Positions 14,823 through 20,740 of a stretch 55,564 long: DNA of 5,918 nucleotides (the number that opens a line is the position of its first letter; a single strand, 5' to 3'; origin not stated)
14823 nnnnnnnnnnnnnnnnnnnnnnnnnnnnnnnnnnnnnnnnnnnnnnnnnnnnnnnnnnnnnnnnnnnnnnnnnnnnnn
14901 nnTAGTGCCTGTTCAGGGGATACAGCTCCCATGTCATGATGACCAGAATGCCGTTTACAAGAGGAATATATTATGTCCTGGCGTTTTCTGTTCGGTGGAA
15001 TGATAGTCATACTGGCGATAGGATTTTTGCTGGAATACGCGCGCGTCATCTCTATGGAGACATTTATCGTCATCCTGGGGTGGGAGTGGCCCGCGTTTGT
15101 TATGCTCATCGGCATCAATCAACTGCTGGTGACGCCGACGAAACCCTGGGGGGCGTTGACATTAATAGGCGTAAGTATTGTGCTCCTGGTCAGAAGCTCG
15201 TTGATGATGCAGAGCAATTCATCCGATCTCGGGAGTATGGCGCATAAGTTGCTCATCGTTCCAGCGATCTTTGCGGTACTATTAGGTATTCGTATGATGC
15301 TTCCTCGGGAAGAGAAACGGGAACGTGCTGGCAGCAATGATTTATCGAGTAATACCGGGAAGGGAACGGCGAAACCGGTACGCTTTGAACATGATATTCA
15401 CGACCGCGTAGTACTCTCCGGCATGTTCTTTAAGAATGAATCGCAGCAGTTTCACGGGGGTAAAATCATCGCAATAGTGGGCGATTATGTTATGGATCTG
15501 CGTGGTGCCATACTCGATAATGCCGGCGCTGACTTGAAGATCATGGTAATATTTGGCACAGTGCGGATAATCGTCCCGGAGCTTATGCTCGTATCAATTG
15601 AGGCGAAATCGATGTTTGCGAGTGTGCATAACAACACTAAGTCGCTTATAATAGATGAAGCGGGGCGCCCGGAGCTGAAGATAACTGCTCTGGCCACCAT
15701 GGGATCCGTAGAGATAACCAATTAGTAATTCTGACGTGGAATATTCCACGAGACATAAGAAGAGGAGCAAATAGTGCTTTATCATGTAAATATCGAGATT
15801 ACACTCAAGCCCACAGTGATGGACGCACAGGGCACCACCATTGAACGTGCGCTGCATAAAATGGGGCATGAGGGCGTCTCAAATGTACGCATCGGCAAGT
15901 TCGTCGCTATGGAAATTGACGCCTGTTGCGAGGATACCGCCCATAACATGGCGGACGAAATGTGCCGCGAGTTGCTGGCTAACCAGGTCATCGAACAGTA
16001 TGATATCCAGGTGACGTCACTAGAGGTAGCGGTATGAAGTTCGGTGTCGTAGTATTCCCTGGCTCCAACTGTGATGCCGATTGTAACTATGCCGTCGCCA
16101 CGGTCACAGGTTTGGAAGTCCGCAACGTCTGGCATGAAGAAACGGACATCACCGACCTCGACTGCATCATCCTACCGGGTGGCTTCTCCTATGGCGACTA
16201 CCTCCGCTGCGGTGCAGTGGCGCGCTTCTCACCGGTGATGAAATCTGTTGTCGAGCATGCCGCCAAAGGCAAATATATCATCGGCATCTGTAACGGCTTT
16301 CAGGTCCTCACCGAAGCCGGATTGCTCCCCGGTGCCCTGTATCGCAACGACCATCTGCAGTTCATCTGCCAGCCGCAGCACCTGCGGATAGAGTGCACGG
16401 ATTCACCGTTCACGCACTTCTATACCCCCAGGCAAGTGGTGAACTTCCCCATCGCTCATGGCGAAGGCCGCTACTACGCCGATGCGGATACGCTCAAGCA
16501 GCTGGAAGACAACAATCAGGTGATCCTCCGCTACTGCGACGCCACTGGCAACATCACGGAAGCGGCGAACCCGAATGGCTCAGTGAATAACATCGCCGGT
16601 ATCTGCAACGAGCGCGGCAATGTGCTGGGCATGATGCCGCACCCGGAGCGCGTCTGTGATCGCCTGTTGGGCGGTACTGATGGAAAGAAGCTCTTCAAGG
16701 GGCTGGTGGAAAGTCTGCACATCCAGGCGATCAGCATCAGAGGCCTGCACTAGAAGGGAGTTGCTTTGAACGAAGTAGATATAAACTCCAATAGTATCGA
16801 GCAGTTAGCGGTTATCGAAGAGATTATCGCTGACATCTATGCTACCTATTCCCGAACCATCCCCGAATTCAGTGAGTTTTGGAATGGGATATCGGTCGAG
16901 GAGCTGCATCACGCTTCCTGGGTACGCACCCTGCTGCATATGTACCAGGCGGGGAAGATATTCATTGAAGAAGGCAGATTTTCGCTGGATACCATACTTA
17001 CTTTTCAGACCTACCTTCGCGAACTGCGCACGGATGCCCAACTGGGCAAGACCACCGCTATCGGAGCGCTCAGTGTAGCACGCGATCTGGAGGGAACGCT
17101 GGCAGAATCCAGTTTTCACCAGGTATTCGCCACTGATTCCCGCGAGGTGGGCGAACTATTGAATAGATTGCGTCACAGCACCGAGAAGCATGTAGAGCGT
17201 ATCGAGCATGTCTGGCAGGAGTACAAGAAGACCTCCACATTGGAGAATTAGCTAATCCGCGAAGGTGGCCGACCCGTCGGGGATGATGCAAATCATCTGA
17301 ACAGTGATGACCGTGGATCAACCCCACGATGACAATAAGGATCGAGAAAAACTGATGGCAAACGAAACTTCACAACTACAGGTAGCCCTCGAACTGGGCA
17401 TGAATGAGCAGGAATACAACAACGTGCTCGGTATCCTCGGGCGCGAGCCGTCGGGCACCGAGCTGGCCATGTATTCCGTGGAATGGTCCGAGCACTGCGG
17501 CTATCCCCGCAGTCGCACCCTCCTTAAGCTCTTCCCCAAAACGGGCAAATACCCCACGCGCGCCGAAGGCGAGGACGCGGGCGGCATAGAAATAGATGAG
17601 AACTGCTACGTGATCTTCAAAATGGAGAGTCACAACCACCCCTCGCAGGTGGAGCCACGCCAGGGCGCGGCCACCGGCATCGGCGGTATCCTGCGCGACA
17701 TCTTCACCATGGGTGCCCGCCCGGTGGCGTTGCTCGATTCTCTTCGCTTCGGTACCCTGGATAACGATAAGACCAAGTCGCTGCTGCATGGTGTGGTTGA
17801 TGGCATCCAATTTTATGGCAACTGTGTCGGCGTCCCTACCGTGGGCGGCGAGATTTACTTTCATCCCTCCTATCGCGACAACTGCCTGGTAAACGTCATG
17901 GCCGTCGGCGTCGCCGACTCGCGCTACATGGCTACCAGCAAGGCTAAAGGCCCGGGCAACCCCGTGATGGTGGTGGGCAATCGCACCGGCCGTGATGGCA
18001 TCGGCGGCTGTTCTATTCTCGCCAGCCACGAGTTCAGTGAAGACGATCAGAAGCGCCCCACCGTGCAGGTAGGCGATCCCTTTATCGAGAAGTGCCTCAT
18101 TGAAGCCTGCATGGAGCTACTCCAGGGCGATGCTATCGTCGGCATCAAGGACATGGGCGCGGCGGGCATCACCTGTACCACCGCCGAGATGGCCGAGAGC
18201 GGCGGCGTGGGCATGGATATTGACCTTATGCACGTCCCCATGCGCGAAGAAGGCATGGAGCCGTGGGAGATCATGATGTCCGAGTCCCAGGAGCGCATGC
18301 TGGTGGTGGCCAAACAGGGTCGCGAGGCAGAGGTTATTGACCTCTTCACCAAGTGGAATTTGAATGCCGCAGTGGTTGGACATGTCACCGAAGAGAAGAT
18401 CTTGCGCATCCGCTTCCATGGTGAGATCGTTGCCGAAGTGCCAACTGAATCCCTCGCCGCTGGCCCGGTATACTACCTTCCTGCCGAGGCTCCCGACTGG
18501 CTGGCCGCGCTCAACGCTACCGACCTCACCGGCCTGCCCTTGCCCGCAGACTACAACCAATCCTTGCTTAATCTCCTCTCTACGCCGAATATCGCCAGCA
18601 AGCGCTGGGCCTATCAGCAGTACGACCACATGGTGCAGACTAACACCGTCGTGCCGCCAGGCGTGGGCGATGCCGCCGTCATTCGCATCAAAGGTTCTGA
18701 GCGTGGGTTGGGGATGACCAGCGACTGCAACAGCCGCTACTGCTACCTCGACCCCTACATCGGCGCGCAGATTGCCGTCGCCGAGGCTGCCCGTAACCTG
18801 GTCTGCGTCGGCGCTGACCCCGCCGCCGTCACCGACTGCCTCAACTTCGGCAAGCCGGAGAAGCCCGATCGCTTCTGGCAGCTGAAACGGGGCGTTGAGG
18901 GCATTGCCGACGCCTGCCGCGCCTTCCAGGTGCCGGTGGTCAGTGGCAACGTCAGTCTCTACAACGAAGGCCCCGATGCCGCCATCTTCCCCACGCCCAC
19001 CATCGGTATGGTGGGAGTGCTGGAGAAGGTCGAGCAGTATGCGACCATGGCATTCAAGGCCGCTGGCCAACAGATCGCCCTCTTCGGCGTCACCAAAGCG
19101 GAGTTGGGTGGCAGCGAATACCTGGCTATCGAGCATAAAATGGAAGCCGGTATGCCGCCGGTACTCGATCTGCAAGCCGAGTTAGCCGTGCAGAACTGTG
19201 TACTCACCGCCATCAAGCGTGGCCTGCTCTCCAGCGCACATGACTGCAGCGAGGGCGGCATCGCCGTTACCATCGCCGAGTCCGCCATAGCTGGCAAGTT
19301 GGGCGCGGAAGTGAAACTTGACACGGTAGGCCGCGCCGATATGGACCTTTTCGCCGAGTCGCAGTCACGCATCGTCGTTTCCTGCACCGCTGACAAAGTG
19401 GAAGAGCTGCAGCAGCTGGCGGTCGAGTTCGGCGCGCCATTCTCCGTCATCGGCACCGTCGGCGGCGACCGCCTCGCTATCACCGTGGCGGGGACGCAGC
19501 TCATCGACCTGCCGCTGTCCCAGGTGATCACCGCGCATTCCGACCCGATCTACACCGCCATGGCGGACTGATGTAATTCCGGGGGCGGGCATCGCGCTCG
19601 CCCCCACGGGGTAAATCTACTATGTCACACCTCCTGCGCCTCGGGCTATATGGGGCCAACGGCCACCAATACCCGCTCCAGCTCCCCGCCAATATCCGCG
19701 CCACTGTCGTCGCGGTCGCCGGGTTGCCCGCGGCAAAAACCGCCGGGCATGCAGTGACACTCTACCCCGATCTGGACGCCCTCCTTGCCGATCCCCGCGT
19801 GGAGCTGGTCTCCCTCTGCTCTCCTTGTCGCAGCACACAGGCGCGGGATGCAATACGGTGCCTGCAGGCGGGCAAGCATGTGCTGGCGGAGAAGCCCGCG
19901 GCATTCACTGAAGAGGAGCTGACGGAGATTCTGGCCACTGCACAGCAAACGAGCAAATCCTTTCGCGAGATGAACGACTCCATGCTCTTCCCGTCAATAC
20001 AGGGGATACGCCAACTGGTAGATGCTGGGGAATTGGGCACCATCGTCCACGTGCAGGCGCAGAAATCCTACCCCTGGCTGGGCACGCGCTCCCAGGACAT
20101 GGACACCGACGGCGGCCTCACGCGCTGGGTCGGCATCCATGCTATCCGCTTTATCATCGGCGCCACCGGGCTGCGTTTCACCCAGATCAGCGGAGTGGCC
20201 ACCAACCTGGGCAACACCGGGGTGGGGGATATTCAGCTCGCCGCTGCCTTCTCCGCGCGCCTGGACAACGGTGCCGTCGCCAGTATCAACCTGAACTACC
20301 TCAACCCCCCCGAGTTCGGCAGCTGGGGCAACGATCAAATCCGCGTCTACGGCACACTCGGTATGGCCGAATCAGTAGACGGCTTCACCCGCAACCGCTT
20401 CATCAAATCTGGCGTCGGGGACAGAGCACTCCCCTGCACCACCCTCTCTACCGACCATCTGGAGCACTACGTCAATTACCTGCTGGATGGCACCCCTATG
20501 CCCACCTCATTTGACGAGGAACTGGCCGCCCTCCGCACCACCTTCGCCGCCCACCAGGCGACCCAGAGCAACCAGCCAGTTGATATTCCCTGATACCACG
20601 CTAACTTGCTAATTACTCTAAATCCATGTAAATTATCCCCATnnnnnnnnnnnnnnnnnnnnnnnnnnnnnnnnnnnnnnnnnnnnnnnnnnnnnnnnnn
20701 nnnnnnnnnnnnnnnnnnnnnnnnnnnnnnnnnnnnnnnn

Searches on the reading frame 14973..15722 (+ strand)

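Call 54: search_protein_families(library=pfam, proteins=[window:14973-15722:+], max_evalue=0.00001)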
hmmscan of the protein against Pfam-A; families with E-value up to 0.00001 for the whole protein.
window:14973-15722:+ (250 aa): 1 family
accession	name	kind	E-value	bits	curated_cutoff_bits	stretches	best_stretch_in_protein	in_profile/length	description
PF09922.15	LiaF-like_C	-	3.5e-09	37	29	1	156-219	10-73/114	Cell wall-active antibiotics response LiaF, C-terminal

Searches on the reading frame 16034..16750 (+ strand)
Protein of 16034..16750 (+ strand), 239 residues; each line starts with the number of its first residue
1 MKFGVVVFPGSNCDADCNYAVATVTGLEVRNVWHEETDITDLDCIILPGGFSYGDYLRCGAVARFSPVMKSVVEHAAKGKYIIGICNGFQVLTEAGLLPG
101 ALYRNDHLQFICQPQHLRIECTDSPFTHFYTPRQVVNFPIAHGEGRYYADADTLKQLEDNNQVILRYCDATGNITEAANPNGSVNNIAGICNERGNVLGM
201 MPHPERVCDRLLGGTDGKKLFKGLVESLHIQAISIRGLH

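Call 54: search_protein_families(library=pfam, proteins=[window:16034-16750:+], max_evalue=0.00001)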
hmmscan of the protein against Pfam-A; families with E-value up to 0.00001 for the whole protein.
window:16034-16750:+ (239 aa): 3 families
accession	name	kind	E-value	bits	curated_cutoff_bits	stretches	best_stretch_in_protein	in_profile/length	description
PF13507.12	GATase_5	-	1.3e-46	159.2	27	1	4-210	5-232/260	CobB/CobQ-like glutamine amidotransferase domain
PF07685.20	GATase_3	-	1.3e-07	31.9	27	1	30-94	28-90/196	CobB/CobQ-like glutamine amidotransferase domain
PF01965.30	DJ-1_PfpI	-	1.6e-07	31.7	26.6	1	35-100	55-115/165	DJ-1/PfpI family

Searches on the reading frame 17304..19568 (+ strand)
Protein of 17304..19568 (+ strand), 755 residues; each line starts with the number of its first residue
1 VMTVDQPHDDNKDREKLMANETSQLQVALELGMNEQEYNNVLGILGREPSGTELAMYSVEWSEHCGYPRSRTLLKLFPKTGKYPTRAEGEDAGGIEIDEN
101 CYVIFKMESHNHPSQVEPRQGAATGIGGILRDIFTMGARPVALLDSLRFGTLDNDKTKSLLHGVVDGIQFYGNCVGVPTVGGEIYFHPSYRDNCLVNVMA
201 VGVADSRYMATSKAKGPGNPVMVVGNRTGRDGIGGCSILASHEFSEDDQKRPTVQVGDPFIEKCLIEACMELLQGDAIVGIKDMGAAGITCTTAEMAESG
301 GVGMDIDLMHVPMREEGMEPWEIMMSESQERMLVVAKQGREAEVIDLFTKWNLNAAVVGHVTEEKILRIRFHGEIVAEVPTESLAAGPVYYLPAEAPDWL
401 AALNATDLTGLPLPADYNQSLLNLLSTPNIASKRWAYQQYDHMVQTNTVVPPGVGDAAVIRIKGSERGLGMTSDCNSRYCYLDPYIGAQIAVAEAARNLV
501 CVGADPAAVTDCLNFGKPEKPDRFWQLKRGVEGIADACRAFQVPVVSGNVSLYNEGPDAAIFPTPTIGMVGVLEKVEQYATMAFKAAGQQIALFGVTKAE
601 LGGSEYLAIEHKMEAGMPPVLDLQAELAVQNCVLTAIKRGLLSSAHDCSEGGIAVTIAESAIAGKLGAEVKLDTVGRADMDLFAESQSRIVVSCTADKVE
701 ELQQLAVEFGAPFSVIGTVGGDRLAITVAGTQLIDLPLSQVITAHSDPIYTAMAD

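Call 12: search_protein_families(library=pfam, proteins=[window:17304-19568:+], max_evalue=0.001)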
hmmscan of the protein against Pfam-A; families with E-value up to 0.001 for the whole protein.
window:17304-19568:+ (755 aa): 3 families
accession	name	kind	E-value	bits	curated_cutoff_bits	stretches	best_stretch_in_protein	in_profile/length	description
PF00586.29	AIRS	-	8e-56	187.7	24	2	456-572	3-111/112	AIR synthase related protein, N-terminal domain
PF02769.27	AIRS_C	-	6e-55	186.1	23.1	2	216-369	1-153/156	AIR synthase related protein, C-terminal domain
PF18072.6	FGAR-AT_linker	-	7.4e-10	39.6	26.6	1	26-67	5-49/50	Formylglycinamide ribonucleotide amidotransferase linker domain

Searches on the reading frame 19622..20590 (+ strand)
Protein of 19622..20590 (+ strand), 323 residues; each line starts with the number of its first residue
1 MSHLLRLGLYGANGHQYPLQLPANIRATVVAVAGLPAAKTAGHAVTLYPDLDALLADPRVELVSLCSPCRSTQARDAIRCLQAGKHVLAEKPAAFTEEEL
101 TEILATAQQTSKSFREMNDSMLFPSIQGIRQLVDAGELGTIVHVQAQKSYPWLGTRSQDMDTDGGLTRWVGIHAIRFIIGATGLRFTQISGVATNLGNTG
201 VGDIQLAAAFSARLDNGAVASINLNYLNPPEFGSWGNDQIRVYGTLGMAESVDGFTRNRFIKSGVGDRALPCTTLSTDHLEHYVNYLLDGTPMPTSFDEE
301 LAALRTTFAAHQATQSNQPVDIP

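Call 12: search_protein_families(library=pfam, proteins=[window:19622-20590:+], max_evalue=0.001)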
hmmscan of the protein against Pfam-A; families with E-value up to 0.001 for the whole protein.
window:19622-20590:+ (323 aa): 2 families
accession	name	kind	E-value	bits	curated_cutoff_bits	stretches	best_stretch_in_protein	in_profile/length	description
PF22725.1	GFO_IDH_MocA_C3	-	5e-15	56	27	1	127-249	2-123/124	GFO/IDH/MocA C-terminal domain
PF01408.29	GFO_IDH_MocA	-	6.6e-13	49.8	24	1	38-113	43-115/120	Oxidoreductase family, NAD-binding Rossmann fold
